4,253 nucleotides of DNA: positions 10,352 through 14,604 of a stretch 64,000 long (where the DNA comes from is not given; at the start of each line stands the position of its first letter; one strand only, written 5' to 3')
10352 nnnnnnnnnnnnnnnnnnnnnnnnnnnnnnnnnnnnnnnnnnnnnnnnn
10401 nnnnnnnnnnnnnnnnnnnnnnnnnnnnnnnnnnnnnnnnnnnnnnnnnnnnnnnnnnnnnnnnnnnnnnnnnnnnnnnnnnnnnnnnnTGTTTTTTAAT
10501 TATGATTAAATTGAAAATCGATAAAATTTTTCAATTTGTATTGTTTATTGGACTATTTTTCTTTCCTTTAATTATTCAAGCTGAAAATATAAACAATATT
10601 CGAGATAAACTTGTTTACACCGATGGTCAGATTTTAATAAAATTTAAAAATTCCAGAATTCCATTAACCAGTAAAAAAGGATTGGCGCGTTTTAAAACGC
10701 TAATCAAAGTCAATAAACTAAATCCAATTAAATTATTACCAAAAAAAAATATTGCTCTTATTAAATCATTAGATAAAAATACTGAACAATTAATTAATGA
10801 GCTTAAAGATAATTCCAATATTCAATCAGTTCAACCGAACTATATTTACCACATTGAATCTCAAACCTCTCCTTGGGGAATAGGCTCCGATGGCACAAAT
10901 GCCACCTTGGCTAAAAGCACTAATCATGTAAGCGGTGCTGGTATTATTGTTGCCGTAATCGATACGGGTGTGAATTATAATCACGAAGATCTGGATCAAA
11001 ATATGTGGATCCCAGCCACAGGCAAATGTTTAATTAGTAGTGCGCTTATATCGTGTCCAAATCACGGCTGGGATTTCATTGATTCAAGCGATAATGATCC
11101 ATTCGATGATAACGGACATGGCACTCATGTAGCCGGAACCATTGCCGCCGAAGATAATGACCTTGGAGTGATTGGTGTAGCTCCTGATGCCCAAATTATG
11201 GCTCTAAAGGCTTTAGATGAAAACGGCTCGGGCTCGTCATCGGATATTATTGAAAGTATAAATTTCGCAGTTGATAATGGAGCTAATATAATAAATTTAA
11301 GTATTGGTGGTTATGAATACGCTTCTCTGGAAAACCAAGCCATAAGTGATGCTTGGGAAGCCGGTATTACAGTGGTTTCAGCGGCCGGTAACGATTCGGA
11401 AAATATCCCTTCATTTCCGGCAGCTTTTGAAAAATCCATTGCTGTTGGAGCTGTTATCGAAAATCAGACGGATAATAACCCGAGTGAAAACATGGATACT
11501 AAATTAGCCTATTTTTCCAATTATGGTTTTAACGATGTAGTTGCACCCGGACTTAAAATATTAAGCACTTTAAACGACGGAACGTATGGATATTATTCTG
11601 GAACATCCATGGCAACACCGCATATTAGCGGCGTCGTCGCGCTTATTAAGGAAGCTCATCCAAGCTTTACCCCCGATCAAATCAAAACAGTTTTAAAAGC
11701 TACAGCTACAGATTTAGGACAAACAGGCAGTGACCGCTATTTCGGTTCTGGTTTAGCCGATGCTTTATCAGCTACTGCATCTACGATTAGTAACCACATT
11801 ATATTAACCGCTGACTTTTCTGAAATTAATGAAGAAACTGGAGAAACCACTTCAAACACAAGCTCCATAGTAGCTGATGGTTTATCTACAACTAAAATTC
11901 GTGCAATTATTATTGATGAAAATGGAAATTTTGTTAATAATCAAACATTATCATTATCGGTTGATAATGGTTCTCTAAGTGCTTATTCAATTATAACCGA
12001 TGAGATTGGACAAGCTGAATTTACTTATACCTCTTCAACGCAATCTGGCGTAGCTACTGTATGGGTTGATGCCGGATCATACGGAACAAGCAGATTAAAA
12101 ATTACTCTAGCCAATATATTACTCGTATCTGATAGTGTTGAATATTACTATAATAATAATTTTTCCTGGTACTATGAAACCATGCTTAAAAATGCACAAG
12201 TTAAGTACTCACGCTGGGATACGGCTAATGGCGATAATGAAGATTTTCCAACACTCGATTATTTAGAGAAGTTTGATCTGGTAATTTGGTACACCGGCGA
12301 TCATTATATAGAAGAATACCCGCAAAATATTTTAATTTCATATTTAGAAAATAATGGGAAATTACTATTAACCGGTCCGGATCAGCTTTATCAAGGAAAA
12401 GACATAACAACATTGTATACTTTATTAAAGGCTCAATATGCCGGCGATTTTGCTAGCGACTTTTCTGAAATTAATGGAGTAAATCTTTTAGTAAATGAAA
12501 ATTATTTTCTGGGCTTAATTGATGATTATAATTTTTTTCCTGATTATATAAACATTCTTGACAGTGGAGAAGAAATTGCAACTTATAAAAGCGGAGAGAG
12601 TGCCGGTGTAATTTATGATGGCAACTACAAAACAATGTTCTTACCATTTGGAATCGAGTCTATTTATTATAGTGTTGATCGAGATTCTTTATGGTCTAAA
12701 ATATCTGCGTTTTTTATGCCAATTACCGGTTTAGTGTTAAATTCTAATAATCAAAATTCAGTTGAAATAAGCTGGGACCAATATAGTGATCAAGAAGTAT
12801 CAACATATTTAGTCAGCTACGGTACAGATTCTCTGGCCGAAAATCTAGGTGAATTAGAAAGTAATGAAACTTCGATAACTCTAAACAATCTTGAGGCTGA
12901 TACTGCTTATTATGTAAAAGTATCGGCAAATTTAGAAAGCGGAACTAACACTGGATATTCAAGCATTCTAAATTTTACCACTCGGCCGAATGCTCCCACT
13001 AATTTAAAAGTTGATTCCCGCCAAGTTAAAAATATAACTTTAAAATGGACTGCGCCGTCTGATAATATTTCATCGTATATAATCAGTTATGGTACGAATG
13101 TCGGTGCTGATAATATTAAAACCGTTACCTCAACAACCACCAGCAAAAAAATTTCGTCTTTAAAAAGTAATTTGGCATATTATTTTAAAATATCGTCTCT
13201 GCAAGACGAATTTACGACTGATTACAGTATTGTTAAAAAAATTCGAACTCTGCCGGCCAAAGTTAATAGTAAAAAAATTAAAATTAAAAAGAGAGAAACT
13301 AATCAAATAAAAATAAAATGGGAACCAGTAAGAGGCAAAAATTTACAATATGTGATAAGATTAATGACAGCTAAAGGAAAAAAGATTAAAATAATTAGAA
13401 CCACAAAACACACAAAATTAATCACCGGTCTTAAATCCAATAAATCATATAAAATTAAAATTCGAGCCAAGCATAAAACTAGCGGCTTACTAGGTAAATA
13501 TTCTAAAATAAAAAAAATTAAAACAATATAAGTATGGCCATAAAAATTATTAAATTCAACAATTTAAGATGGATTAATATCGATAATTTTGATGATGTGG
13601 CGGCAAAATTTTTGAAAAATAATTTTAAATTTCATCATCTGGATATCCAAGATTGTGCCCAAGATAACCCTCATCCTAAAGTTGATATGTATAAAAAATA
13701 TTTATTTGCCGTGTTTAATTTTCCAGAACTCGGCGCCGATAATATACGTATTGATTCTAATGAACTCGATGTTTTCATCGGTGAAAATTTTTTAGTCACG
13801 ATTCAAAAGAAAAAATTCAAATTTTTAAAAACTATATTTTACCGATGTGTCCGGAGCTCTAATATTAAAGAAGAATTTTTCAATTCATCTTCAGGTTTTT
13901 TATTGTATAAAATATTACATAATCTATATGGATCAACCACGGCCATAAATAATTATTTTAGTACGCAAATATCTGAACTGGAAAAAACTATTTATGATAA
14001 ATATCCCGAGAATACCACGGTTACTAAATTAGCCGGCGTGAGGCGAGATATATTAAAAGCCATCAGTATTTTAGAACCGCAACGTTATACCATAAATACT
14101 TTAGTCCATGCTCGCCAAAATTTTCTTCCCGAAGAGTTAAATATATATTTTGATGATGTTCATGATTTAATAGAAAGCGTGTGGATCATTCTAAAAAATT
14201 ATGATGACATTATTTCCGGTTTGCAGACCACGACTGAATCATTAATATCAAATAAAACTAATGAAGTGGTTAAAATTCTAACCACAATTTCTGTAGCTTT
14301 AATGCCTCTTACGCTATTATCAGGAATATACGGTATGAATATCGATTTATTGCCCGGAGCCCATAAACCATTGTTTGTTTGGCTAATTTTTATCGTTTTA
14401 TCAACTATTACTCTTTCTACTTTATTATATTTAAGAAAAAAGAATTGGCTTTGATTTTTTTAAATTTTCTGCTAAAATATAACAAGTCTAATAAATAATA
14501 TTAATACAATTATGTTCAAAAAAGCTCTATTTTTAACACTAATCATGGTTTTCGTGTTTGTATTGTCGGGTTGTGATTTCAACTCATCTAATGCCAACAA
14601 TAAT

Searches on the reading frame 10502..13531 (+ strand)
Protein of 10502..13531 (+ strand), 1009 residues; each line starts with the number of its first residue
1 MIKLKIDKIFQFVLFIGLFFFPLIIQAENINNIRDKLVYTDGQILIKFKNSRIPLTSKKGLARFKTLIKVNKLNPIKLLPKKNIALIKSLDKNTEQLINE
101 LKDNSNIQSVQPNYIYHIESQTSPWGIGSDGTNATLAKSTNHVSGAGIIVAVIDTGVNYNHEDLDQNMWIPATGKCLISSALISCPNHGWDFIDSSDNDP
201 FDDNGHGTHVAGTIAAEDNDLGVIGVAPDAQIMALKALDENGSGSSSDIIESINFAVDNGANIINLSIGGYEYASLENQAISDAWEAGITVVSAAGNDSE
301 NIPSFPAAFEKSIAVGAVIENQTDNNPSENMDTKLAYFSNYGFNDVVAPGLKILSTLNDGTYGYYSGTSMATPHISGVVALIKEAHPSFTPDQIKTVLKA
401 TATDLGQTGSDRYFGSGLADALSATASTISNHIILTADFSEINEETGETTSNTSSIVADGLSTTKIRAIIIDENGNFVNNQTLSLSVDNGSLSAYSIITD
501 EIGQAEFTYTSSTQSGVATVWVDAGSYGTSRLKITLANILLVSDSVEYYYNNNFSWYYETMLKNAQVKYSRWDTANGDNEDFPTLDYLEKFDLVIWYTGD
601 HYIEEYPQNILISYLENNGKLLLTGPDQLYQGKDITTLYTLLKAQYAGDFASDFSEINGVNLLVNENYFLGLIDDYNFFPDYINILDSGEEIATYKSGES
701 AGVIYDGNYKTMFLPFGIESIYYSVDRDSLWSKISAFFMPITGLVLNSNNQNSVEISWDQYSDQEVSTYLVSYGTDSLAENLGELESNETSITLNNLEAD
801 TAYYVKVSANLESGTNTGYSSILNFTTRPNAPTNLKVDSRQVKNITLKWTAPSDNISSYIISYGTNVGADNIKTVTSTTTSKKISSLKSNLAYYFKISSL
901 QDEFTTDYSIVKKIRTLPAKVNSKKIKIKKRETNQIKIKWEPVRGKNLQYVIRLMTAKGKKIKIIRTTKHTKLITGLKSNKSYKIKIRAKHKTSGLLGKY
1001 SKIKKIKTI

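Call 42: search_protein_families(library=pfam, proteins=[window:10502-13531:+], max_evalue=0.0001)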
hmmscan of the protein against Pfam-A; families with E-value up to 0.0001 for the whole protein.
window:10502-13531:+ (1009 aa): 8 families
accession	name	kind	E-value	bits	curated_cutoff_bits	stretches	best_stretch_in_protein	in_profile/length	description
PF00082.27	Peptidase_S8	-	1.3e-62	212.2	21.8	1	145-417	1-288/288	Subtilase family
PF00041.27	fn3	-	5e-23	81.6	25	2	740-821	2-79/84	Fibronectin type III domain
PF02369.22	Big_1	-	3e-12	46.9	34.9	1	449-524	4-80/93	Bacterial Ig-like domain (group 1)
PF09134.16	Invasin_D3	-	1e-08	36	33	1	446-531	4-90/98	Invasin, domain 3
PF16656.11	Pur_ac_phosph_N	-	1.4e-06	29.2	30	0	746-827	8-93/93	Purple acid Phosphatase, N-terminal domain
PF09294.16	Interfer-bind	-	5.8e-05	23.7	21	0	928-1002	21-97/104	Interferon-alpha/beta receptor, fibronectin type III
PF25814.1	fn3_SORL1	-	6.9e-05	23.2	27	0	746-807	10-69/90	SORL1-like, fn3 domain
PF22148.1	Fervidolysin_NPro-like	-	9.3e-05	23.2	21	0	34-113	10-81/81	Fervidolysin N-terminal prodomain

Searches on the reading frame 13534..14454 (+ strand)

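Call 42: search_protein_families(library=pfam, proteins=[window:13534-14454:+], max_evalue=0.0001)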
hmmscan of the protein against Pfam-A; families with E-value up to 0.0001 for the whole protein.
window:13534-14454:+ (306 aa): 1 family
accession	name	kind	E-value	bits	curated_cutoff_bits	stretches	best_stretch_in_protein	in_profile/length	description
PF01544.23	CorA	-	2.8e-54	184.9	27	1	10-302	3-292/292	CorA-like Mg2+ transporter protein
